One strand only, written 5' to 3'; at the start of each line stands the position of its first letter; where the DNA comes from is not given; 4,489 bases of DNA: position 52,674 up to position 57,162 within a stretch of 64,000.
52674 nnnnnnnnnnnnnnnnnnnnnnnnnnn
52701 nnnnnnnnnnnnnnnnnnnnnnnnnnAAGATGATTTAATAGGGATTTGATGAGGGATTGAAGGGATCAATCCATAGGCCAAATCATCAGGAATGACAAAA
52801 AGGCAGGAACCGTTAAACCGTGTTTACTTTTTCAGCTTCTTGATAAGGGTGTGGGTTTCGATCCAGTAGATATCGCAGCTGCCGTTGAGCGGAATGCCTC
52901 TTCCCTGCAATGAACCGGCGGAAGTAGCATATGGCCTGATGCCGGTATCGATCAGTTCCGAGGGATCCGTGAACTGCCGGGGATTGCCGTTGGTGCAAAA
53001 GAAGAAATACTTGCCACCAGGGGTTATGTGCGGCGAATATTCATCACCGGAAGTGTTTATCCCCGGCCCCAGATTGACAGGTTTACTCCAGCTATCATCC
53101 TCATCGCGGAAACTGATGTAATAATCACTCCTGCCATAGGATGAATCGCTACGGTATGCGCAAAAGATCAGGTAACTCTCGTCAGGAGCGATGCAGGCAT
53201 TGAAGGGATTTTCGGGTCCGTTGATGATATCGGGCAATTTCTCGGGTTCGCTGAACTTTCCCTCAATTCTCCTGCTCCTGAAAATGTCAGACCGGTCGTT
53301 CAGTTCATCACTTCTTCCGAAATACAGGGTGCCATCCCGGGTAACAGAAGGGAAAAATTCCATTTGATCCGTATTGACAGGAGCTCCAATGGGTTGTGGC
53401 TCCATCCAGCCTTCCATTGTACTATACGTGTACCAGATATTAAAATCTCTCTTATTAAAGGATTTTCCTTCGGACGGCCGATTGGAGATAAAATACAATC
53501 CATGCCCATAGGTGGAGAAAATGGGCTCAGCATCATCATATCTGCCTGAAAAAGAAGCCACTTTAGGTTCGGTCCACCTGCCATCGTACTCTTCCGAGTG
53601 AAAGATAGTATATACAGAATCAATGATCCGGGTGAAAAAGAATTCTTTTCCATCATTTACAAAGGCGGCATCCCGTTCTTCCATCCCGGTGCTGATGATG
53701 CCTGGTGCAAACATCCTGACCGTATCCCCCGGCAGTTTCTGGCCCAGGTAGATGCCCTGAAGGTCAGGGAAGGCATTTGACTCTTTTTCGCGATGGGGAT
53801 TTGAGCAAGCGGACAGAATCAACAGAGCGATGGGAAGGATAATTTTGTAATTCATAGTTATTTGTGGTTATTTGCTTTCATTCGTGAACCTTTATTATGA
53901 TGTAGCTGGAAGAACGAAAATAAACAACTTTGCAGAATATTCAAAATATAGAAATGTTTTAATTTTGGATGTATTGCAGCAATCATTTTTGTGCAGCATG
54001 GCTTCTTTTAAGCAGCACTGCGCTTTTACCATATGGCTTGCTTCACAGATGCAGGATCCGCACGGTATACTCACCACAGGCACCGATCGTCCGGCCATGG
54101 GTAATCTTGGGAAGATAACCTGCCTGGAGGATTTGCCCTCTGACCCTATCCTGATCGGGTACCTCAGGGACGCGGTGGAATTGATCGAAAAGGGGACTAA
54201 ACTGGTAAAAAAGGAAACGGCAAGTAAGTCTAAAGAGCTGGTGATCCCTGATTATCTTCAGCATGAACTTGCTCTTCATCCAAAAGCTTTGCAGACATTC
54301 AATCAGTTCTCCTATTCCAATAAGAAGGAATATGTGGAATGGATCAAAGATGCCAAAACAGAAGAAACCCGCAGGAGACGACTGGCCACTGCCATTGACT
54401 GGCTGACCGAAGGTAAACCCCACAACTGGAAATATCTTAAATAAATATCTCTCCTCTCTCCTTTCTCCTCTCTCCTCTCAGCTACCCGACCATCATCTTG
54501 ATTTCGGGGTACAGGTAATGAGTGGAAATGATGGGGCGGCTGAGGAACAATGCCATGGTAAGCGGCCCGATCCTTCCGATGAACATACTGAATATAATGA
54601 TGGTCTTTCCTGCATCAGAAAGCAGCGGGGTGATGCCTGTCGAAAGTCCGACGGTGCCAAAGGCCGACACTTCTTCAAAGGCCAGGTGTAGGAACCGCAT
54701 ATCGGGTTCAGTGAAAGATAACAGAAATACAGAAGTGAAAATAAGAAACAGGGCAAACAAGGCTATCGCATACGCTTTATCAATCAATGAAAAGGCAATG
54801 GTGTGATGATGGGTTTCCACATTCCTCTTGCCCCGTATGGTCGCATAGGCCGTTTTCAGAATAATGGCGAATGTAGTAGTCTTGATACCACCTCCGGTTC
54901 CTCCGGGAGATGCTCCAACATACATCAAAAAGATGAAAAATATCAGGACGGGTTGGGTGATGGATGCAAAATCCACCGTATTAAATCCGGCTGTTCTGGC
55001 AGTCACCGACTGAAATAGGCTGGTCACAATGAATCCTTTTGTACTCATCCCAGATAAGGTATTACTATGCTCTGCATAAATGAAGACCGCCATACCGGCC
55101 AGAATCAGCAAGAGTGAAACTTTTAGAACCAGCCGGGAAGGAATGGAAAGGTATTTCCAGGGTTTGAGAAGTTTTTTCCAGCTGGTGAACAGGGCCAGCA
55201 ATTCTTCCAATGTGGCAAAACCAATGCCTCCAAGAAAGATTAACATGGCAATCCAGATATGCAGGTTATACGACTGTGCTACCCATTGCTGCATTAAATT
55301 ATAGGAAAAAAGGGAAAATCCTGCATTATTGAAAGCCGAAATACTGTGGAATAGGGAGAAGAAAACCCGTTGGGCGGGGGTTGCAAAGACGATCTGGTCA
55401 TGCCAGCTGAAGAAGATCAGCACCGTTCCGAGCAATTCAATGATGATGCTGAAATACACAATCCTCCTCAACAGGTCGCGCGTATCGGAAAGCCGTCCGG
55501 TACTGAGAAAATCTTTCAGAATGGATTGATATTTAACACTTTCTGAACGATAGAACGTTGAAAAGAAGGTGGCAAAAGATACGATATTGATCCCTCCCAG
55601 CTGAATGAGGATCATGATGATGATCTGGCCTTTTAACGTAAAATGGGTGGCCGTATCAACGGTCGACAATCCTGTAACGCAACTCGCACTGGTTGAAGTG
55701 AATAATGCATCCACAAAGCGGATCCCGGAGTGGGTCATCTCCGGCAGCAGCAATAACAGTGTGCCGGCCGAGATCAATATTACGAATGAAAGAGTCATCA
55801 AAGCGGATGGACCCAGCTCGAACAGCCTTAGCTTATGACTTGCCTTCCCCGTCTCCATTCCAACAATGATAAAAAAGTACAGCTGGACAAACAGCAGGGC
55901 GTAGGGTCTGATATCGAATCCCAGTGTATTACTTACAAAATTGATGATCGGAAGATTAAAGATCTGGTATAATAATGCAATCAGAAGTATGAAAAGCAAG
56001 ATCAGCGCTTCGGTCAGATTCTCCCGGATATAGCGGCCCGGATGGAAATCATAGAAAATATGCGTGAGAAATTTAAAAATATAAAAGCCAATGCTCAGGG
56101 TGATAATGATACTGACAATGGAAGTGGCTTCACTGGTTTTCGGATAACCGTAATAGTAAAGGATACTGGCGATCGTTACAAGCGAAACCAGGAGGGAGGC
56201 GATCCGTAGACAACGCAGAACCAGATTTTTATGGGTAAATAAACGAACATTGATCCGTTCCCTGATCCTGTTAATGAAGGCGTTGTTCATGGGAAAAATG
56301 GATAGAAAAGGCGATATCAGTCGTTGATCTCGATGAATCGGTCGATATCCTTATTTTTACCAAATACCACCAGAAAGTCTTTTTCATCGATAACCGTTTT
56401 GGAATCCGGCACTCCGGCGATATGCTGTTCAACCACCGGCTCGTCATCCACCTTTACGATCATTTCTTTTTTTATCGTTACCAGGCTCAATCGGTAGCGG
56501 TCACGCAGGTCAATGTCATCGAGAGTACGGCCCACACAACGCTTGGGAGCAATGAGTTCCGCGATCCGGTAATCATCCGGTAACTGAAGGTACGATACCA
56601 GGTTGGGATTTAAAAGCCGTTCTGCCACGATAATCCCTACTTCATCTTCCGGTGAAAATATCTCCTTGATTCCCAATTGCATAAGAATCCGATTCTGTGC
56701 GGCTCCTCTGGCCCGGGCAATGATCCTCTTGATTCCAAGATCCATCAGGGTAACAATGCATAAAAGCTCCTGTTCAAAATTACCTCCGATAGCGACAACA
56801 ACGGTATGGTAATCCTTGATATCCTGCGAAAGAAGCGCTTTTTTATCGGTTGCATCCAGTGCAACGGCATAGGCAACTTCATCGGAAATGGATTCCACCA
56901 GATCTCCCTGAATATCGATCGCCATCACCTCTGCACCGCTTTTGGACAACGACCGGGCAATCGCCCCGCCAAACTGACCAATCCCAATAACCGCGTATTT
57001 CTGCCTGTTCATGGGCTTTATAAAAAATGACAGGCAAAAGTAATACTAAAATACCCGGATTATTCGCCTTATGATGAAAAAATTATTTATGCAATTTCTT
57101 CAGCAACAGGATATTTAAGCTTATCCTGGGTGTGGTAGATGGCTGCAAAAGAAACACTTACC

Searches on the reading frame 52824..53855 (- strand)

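Call 24: search_protein_families(library=pfam, proteins=[window:52824-53855:-], max_evalue=0.00001)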
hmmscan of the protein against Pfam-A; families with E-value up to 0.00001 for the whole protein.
window:52824-53855:- (343 aa): 1 family
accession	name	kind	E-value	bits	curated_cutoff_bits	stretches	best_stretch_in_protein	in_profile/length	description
PF07676.18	PD40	-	1.6e-08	34.7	20.9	0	266-291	5-30/38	WD40-like Beta Propeller Repeat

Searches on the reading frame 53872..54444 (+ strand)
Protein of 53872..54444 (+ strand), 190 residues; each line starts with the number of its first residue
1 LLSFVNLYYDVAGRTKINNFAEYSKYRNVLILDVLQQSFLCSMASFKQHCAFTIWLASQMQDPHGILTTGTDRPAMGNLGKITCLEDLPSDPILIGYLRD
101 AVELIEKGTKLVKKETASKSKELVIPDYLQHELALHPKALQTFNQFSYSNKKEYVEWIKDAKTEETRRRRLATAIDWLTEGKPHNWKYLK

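Call 24: search_protein_families(library=pfam, proteins=[window:53872-54444:+], max_evalue=0.00001)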
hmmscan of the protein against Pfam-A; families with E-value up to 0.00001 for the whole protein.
window:53872-54444:+ (190 aa): 1 family
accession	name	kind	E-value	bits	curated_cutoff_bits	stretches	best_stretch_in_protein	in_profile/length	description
PF13376.11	OmdA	-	4.8e-20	71.7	25.6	1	122-181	1-60/60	Bacteriocin-protection, YdeI or OmpD-Associated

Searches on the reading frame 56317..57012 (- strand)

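Call 24: search_protein_families(library=pfam, proteins=[window:56317-57012:-], max_evalue=0.00001)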
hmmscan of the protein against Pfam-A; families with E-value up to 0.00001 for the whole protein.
window:56317-57012:- (231 aa): 2 families
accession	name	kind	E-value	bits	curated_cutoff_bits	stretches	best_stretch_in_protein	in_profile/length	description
PF02254.24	TrkA_N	-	3.5e-22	79.3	23.8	1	6-121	1-116/116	TrkA-N domain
PF02080.26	TrkA_C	-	2.3e-06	27.9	27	0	153-229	6-69/71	TrkA-C domain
